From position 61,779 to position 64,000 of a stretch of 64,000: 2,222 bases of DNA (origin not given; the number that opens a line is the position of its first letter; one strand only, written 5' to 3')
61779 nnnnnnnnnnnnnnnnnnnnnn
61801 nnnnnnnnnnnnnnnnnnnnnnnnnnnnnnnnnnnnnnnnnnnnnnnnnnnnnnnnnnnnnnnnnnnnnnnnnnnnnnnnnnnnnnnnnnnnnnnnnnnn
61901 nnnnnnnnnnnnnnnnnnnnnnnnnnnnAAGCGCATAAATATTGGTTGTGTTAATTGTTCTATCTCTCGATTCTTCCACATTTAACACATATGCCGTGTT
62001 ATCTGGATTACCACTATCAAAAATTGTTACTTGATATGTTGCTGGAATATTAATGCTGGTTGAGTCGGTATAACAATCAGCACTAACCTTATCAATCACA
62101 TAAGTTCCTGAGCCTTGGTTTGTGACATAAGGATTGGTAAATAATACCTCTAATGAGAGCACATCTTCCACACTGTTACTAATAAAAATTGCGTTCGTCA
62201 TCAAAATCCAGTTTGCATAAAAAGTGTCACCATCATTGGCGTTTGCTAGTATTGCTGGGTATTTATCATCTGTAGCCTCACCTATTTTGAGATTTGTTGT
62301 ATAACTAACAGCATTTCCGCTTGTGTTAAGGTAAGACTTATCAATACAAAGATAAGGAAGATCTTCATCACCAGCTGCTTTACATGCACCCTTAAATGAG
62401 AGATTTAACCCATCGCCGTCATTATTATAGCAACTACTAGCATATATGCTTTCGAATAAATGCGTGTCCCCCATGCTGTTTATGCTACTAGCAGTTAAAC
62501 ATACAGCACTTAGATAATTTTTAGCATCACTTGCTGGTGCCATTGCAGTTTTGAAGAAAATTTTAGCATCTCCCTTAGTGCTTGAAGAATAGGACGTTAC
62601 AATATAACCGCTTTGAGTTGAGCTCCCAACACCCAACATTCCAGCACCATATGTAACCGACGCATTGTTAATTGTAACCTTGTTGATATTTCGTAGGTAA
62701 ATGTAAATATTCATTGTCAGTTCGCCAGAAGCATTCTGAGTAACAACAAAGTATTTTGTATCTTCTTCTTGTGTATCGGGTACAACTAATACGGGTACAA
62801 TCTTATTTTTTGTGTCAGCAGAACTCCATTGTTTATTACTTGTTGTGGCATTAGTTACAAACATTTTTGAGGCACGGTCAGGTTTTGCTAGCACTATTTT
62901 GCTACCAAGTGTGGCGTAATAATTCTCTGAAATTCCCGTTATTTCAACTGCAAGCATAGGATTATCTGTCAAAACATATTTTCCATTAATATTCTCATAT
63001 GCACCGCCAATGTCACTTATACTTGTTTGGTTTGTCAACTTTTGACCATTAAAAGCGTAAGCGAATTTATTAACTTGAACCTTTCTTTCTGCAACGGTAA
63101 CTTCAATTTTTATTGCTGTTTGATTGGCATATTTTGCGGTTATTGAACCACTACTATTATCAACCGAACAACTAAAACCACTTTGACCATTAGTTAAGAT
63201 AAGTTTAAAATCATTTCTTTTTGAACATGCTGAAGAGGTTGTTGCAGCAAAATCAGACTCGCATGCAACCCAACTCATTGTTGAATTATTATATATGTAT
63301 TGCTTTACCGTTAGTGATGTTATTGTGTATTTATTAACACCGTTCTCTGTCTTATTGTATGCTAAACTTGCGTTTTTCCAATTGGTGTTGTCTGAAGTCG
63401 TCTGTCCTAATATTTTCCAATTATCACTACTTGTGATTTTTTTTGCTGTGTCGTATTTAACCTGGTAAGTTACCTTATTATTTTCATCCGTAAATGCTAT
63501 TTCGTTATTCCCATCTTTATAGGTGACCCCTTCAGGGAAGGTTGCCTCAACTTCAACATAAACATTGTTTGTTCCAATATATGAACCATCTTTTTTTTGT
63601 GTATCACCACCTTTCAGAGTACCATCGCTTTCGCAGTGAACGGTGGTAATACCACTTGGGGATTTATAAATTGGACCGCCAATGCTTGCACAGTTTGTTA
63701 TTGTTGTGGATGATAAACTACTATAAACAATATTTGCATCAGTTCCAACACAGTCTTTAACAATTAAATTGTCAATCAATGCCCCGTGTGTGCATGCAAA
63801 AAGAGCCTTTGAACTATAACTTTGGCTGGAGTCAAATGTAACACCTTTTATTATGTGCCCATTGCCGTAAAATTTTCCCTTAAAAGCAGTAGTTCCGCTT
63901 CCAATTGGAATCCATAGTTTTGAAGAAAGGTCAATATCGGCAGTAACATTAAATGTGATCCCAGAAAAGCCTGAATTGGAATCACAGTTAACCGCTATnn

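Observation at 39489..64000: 24.5-kb surface-protein island abutting the S10 operon promoter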

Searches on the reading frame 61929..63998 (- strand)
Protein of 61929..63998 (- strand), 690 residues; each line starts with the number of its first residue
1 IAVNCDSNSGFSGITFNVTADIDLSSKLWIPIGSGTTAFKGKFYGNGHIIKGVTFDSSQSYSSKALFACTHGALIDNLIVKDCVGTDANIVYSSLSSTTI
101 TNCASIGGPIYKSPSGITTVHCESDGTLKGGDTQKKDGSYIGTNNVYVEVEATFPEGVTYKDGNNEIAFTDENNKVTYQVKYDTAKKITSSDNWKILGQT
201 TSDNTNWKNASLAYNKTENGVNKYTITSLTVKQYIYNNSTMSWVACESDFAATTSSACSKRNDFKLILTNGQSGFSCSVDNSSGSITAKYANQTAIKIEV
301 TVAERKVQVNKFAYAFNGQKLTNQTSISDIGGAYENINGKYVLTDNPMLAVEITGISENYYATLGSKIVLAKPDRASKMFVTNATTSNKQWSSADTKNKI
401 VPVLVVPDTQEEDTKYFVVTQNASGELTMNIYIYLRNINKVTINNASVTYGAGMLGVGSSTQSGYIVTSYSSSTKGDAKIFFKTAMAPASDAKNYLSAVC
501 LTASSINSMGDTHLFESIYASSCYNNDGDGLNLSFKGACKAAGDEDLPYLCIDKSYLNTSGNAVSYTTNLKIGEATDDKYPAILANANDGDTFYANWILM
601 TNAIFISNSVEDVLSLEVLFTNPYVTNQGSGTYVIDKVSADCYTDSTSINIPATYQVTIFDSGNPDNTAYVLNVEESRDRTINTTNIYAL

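Call 43: find_related_loci(query=window:62202-63998:-, collection=metagenome_contigs, flank=10000)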
Query window:62202-63998:- (599 aa) in metagenome_contigs; peptide patterns used: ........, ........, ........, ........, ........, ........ (x = any residue, [..] = any of these).
105 stretches matched a pattern; 15 encode a relative of the query (tblastn E <= 1e-3); 15 distinct loci.
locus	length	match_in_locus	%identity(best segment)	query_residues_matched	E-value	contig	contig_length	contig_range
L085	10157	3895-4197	32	13-103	9e-10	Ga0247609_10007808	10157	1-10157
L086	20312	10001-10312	32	13-106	5e-9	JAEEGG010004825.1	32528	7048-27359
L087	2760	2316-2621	33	12-103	6e-9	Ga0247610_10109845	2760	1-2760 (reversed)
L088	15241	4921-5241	36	13-127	1e-8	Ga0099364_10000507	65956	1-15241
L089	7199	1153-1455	34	13-103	1e-8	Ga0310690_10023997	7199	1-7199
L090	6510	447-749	30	13-103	4e-7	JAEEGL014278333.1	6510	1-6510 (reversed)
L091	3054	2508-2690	36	18-83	4e-7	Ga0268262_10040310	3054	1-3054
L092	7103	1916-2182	32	17-90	6e-6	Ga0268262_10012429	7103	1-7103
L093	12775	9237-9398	42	28-81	8e-6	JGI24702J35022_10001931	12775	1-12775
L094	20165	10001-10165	43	2-50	9e-6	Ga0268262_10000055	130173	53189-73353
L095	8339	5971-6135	43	2-50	9e-6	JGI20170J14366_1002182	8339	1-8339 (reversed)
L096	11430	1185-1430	36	30-107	3e-5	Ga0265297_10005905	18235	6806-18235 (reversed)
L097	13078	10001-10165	38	2-50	1e-4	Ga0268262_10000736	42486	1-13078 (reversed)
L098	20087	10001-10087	55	30-58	2e-4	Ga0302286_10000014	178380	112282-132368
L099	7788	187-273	55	30-58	2e-4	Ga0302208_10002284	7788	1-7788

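Call 50: search_protein_families(library=pfam, proteins=[window:61929-63998:-], max_evalue=1)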
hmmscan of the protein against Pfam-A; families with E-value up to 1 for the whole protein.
window:61929-63998:- (690 aa): 1 family
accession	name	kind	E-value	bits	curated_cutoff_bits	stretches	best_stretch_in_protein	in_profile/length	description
PF20731.2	RE_NgoFVII_C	-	0.044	14.2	23.8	1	131-199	29-98/131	NgoFVII C-terminal B3-like DNA-binding domain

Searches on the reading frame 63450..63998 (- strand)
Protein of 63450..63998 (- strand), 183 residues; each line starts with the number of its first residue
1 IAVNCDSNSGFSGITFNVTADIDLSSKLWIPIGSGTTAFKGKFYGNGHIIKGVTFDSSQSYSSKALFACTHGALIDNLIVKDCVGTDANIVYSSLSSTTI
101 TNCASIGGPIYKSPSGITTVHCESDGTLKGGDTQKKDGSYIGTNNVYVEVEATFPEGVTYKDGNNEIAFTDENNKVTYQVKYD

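Call 62: search_solved_structures(query=window:63450-63998:-, max_evalue=10, show_alignments=2)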
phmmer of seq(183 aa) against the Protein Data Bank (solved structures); distinct sequences matched with E-value up to 10: 1.
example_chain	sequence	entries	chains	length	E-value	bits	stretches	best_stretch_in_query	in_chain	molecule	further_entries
29li_A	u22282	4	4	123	0.77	12.9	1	62-95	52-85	AGAP000278-PA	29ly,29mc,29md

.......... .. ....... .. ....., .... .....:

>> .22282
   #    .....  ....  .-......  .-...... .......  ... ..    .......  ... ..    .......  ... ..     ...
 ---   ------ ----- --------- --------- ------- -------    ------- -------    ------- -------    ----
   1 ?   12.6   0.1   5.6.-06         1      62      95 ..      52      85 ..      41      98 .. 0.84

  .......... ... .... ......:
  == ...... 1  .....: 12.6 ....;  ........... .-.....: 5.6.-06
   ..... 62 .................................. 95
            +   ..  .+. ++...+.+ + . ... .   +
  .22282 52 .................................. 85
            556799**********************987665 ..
